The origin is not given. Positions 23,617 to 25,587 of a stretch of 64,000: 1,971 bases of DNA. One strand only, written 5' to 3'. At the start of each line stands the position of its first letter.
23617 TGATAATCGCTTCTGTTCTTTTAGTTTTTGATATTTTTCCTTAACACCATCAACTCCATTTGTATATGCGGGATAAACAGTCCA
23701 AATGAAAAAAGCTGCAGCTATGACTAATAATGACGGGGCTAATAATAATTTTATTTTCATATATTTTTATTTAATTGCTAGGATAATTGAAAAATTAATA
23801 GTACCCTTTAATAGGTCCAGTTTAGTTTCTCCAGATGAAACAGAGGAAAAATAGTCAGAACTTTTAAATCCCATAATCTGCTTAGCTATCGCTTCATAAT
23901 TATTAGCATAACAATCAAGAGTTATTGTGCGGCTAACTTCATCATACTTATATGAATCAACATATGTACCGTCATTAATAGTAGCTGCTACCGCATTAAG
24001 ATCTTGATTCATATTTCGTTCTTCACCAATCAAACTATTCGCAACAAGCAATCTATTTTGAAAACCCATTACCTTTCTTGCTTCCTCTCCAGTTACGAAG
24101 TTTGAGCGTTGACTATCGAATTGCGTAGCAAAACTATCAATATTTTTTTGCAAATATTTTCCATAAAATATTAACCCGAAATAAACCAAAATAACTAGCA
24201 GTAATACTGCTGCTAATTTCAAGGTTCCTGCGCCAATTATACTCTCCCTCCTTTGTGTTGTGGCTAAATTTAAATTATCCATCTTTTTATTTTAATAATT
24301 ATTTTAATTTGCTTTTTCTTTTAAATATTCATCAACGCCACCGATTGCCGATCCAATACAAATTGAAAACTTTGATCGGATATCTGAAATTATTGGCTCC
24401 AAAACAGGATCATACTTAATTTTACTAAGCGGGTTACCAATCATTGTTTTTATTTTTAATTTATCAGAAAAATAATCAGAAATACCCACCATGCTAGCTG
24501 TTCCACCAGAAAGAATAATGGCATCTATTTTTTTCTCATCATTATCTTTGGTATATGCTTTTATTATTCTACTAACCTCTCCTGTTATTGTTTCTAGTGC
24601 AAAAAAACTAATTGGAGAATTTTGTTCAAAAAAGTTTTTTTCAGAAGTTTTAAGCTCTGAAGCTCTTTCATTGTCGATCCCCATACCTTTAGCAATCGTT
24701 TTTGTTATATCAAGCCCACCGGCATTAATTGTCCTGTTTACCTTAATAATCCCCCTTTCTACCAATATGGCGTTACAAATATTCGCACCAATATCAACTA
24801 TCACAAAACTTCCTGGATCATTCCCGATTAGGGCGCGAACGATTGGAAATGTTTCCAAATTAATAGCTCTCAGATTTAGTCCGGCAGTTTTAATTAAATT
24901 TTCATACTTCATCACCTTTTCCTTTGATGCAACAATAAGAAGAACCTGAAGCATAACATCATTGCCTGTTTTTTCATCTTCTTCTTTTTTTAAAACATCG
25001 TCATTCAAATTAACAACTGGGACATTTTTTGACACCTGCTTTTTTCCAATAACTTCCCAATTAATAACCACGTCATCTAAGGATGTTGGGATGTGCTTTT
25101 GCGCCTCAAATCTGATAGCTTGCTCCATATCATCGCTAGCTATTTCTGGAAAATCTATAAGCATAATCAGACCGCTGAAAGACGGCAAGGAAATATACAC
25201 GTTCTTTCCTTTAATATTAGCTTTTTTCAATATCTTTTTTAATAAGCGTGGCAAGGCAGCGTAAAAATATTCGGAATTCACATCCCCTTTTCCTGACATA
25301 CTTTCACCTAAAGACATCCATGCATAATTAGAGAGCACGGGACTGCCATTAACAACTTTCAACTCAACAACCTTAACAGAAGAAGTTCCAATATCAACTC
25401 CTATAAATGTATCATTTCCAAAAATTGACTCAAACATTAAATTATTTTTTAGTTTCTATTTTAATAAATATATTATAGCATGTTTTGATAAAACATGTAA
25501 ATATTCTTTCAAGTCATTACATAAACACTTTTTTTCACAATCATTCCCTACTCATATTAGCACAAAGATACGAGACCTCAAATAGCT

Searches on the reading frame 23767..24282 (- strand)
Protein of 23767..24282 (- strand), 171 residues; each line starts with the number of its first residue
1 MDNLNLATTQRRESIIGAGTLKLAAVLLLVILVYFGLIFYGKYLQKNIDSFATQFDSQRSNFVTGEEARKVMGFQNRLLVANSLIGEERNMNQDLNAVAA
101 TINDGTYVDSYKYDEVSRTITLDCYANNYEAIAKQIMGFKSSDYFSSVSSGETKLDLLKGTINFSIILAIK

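Call 8: search_protein_families(library=pfam, proteins=[window:23767-24282:-], max_evalue=0.01)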
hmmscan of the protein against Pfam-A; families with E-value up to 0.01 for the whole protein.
window:23767-24282:- (171 aa): 1 family
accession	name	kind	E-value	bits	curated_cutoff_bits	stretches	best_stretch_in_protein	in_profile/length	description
PF05137.18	PilN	-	0.00046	20.6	22.8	1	95-150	3-56/78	Fimbrial assembly protein (PilN)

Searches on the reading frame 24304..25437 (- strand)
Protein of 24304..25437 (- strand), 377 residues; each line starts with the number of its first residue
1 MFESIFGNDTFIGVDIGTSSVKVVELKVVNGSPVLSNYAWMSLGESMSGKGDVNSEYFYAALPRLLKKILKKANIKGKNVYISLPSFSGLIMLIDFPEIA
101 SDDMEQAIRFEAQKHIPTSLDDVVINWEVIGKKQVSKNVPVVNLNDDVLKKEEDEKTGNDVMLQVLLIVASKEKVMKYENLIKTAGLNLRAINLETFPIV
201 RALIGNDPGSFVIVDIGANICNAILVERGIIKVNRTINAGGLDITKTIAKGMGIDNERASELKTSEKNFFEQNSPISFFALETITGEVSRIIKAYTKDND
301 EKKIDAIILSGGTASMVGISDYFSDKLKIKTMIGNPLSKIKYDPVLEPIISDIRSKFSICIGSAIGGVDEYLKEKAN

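Call 8: search_protein_families(library=pfam, proteins=[window:24304-25437:-], max_evalue=0.01)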
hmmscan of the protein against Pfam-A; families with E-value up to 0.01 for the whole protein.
window:24304-25437:- (377 aa): 2 families
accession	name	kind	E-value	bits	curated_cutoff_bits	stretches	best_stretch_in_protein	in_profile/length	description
PF11104.14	PilM_2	-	4.1e-37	128.3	27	1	13-364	1-336/340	Type IV pilus assembly protein PilM;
PF14450.12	FtsA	-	2.1e-10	41.5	31.8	1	212-337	1-113/127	Cell division protein FtsA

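Call 12: search_protein_families(library=ncbifam, proteins=[window:24304-25437:-], max_evalue=0.01)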
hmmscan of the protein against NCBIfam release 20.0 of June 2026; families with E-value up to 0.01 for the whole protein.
window:24304-25437:- (377 aa): 6 families
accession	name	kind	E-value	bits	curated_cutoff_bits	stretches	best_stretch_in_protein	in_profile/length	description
TIGR01175.1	pilM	subfamily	1.1e-43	149.5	133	2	148-366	121-346/348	type IV pilus assembly protein PilM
NF045709.1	Amuc_1101_fam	equivalog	3.5e-29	102.1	650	2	11-154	7-146/608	Amuc_1101 family PilM-like pilus complex protein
TIGR01174.1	ftsA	equivalog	1.6e-13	50.5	175.85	1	158-270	143-257/371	cell division protein FtsA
NF011660.0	PRK15080.1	equivalog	2.8e-10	39.9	182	1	177-332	112-256/277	ethanolamine utilization protein EutJ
TIGR02529.1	EutJ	subfamily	1.9e-08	34.1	152.1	1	179-332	81-223/239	ethanolamine utilization protein EutJ family protein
TIGR01312.1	XylB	equivalog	0.00023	19.8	380.25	1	12-80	1-68/481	xylulokinase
